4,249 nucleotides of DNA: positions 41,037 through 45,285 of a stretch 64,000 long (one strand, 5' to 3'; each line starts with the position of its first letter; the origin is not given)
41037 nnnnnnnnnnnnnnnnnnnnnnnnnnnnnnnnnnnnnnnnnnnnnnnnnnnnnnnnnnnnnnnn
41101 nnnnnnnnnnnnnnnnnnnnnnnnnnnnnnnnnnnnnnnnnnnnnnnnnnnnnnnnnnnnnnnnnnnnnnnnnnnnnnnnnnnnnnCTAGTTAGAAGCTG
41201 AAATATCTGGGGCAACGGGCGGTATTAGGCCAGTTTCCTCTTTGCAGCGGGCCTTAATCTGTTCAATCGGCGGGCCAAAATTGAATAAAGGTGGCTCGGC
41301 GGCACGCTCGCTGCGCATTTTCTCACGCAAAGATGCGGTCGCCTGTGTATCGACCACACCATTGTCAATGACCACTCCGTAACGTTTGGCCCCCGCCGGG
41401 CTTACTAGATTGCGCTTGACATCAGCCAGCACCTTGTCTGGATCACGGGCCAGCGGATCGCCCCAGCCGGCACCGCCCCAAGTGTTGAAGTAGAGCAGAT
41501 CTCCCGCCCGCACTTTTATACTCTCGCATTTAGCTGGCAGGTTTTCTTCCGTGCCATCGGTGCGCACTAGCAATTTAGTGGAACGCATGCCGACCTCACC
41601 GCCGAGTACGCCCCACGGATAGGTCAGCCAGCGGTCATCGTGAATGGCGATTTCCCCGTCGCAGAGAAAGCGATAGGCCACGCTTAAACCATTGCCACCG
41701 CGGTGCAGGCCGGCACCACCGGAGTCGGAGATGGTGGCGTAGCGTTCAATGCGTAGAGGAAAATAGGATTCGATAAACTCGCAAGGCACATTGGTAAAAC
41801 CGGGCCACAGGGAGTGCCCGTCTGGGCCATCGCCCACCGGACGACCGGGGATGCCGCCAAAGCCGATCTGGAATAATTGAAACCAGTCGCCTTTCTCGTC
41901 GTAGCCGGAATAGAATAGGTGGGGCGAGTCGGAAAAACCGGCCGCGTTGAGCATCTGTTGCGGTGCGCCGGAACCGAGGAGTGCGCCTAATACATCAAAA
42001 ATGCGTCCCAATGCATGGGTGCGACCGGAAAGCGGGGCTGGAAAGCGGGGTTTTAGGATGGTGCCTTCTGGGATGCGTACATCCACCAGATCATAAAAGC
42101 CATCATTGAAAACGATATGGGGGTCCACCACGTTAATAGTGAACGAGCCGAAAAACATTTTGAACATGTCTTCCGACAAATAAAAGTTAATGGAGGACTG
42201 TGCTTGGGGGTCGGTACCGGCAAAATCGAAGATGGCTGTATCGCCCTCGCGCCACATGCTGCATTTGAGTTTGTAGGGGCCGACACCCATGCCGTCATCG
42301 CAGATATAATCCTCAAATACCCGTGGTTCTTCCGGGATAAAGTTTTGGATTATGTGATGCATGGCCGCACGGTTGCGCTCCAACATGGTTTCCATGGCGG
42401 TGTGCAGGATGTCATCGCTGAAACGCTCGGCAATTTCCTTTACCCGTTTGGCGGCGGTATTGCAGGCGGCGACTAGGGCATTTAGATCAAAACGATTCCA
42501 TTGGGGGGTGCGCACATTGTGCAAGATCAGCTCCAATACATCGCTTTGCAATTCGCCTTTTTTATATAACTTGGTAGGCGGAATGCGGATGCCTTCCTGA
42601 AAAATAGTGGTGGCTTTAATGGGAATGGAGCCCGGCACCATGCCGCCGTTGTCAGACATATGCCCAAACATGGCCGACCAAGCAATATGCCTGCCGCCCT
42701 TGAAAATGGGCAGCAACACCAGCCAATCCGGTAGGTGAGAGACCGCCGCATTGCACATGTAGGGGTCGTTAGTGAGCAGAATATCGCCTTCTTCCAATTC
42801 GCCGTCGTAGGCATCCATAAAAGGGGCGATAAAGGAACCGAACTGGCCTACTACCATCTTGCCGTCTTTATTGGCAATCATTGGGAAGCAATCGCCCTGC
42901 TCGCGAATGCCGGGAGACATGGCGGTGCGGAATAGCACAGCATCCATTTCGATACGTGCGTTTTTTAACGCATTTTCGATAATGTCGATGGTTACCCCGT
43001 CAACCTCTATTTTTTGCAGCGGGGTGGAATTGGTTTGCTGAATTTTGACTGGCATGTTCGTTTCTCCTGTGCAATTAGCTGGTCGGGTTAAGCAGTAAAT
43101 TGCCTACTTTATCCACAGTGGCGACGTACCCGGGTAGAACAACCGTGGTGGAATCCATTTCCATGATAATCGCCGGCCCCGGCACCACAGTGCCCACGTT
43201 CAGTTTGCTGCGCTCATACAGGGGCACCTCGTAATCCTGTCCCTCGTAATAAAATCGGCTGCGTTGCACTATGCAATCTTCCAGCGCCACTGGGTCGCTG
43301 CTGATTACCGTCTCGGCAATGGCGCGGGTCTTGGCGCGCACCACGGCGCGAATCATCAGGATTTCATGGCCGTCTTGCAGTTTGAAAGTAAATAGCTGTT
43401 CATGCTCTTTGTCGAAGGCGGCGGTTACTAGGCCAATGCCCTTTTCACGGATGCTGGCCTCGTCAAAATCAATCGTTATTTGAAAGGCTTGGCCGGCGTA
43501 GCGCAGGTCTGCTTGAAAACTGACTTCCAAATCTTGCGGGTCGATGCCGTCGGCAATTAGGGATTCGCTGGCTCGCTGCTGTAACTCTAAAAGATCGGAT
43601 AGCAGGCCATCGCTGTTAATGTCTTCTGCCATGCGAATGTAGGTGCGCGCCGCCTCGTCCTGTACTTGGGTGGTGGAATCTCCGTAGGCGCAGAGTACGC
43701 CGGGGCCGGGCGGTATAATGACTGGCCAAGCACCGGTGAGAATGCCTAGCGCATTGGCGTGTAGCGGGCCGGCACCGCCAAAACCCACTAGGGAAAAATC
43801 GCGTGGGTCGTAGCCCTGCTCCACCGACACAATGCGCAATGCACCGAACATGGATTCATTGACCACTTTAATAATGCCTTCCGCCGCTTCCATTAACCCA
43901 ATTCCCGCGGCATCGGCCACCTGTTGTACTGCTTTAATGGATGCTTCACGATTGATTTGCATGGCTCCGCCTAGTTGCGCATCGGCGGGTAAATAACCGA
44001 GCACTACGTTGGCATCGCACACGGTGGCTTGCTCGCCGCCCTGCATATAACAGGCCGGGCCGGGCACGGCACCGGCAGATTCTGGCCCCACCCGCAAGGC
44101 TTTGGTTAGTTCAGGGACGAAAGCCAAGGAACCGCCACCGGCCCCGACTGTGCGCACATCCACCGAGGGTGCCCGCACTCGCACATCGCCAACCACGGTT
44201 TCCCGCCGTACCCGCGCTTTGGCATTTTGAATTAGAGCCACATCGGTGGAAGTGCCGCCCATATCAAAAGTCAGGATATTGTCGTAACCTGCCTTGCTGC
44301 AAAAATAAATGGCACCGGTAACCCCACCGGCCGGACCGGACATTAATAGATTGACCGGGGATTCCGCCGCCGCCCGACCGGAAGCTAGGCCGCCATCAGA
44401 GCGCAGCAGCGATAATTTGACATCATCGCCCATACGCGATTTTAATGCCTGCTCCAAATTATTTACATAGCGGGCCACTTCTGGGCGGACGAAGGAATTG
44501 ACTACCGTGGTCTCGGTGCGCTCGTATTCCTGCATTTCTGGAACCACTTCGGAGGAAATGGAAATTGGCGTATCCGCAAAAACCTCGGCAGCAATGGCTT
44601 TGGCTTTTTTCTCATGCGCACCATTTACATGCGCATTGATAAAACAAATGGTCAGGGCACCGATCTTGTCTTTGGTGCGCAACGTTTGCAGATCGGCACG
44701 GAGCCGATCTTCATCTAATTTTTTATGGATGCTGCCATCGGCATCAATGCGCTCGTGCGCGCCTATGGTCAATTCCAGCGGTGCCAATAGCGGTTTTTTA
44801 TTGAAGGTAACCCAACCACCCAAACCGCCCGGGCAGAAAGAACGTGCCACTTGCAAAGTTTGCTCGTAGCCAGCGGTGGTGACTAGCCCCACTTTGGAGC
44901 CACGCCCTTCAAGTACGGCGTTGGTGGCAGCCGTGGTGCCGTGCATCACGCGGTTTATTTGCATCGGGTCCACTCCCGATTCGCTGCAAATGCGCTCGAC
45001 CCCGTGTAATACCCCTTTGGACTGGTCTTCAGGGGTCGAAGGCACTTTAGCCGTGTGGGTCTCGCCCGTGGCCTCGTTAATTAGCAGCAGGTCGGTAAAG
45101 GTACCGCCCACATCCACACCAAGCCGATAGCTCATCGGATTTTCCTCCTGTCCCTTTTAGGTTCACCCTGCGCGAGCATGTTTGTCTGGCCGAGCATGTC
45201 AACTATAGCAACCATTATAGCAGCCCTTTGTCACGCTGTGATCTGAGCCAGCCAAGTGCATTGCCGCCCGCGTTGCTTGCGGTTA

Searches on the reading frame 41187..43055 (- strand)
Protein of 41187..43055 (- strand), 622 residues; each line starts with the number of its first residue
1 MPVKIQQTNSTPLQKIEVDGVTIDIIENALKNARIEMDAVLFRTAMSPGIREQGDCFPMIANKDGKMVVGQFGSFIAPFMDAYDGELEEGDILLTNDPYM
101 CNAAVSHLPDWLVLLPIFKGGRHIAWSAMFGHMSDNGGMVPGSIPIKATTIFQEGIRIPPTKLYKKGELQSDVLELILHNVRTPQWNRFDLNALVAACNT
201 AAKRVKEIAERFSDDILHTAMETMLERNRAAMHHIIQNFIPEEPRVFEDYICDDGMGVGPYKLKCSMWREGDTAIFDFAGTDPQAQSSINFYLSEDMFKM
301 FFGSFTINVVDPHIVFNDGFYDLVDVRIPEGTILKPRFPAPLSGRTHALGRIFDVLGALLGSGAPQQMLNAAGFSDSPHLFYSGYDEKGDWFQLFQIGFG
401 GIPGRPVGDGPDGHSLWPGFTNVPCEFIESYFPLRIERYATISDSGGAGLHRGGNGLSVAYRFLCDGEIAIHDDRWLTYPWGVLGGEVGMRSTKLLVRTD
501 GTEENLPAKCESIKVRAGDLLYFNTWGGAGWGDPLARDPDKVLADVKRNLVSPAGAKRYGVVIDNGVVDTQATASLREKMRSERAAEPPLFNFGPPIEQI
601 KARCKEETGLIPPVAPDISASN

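Call 3: search_protein_families(library=pfam, proteins=[window:41187-43055:-])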
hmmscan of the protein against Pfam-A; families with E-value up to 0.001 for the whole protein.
window:41187-43055:- (622 aa): 1 family
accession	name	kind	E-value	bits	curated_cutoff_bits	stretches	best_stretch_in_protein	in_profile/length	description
PF02538.19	Hydantoinase_B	-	5.4e-142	474.3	26.8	1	19-534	1-519/519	Hydantoinase B/oxoprolinase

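Call 5: search_protein_families(library=ncbifam, proteins=[window:41187-43055:-], max_evalue=0.00001)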
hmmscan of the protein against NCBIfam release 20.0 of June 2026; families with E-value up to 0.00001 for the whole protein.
window:41187-43055:- (622 aa): 2 families
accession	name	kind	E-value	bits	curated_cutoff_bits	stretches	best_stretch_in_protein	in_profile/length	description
NF050157.1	CapLactmsBetCapB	equivalog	3.2e-57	194.1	1000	1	18-576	1-574/577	caprolactamase subunit beta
NF042976.1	AcphenoCarb_ApcD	equivalog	1.6e-34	119.2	1500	1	50-488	60-517/685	acetophenone carboxylase subunit delta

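Call 42: search_solved_structures(query=window:41187-43055:-, max_evalue=0.00001)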
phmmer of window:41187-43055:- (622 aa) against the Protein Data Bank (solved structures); distinct sequences matched with E-value up to 0.00001: 5.
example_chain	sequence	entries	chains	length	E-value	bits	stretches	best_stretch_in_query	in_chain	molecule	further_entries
7hk5_A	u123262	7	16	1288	5.7e-67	229.8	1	21-583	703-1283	N-methylhydantoinase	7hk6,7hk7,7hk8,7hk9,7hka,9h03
6yra_B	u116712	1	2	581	9.3e-53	182.9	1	18-575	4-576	Hydantoinase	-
5l9w_A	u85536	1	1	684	5.1e-36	127.5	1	52-522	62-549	Acetophenone carboxylase delta subunit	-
5m45_A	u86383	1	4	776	1.9e-12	49.7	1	87-489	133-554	Acetone carboxylase alpha subunit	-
5svb_A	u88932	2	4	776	7.5e-12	47.7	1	87-489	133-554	Acetone carboxylase alpha subunit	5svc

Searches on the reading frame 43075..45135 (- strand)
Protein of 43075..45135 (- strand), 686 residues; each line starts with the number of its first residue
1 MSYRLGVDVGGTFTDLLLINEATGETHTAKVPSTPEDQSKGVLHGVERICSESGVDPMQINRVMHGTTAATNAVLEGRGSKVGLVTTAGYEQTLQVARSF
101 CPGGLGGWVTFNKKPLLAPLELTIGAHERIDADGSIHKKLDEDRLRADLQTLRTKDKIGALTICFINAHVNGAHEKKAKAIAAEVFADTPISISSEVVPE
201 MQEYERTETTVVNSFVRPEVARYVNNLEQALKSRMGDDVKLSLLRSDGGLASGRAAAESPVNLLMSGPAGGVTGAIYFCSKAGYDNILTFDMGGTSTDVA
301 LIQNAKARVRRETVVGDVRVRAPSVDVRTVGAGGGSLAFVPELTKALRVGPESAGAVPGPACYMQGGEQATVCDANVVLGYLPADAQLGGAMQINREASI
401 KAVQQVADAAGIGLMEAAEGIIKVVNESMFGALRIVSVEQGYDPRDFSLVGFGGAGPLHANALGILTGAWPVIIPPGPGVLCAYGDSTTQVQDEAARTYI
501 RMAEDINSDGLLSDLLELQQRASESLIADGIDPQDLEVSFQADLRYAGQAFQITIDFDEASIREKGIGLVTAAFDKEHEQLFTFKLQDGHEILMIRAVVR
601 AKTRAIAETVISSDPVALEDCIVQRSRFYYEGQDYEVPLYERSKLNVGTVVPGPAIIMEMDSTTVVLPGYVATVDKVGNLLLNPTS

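Call 3: search_protein_families(library=pfam, proteins=[window:43075-45135:-])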
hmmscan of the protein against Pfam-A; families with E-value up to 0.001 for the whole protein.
window:43075-45135:- (686 aa): 3 families
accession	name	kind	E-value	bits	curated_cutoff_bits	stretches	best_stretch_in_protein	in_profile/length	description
PF01968.24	Hydantoinase_A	-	1.6e-85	287.3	22.9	1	206-489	1-285/291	Hydantoinase/oxoprolinase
PF05378.19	Hydant_A_N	-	3.4e-44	151.1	25.2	1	4-185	1-175/176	Hydantoinase/oxoprolinase N-terminal region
PF19278.4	Hydant_A_C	-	6.4e-12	45.7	21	1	517-676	20-184/193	Hydantoinase/oxoprolinase C-terminal domain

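Call 5: search_protein_families(library=ncbifam, proteins=[window:43075-45135:-], max_evalue=0.00001)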
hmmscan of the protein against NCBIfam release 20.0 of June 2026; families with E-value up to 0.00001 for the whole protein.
window:43075-45135:- (686 aa): 3 families
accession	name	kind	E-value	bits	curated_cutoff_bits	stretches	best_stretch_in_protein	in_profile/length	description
NF050156.1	CapLactmsAlpCapA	equivalog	4.1e-162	541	1000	1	3-683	1-686/689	caprolactamase subunit alpha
NF042975.2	AcphenoCarb_ApcC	equivalog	7.6e-87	292.2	1500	1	6-670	12-697/733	acetophenone carboxylase subunit gamma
NF042960.1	AcphenoCarb_ApcA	equivalog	7e-56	189.8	1250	1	161-682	141-655/658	acetophenone carboxylase subunit alpha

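Call 43: search_solved_structures(query=window:43075-45135:-, max_evalue=0.00001)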
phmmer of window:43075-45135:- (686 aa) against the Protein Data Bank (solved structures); distinct sequences matched with E-value up to 0.00001: 6.
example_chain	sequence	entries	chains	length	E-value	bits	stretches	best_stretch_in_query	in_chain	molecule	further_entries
7hk5_A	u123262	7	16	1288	9.4e-128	430.5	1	4-682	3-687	N-methylhydantoinase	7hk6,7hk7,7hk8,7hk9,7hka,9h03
6yra_A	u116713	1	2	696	1e-114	387.4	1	2-681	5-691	5-oxoprolinase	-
5l9w_B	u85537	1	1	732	1.1e-87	298.1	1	5-678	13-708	Acetophenone carboxylase gamma subunit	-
5m45_B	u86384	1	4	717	2.7e-64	220.9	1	5-670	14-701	Acetone carboxylase beta subunit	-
5svb_B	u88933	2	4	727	3.9e-64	220.3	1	5-670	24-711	Acetone carboxylase beta subunit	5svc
5l9w_b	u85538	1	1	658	4.9e-46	160.5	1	159-682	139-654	Acetophenone carboxylase alpha subunit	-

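Call 68: find_encoding_contigs(protein=window:43075-45135:-, flank=3000, max_places=4)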
Protein window:43075-45135:- (686 aa): 4 contigs read that carry it; 1 place shown.
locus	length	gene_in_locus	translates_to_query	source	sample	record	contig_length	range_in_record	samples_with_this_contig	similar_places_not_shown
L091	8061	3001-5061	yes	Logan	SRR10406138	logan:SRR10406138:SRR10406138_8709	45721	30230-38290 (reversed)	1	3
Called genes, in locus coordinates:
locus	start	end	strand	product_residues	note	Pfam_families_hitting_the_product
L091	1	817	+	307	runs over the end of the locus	PF00561:Abhydrolase_1, PF12146:Hydrolase_4, PF12697:Abhydrolase_6 (weak)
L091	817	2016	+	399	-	PF02515:CoA_transf_3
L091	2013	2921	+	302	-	PF00682:HMGL-like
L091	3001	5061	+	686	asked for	PF05378:Hydant_A_N, PF01968:Hydantoinase_A, PF19278:Hydant_A_C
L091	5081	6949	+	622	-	PF02538:Hydantoinase_B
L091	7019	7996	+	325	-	PF08240:ADH_N, PF00107:ADH_zinc_N, PF13602:ADH_zinc_N_2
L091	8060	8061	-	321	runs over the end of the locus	PF00903:Glyoxalase (weak)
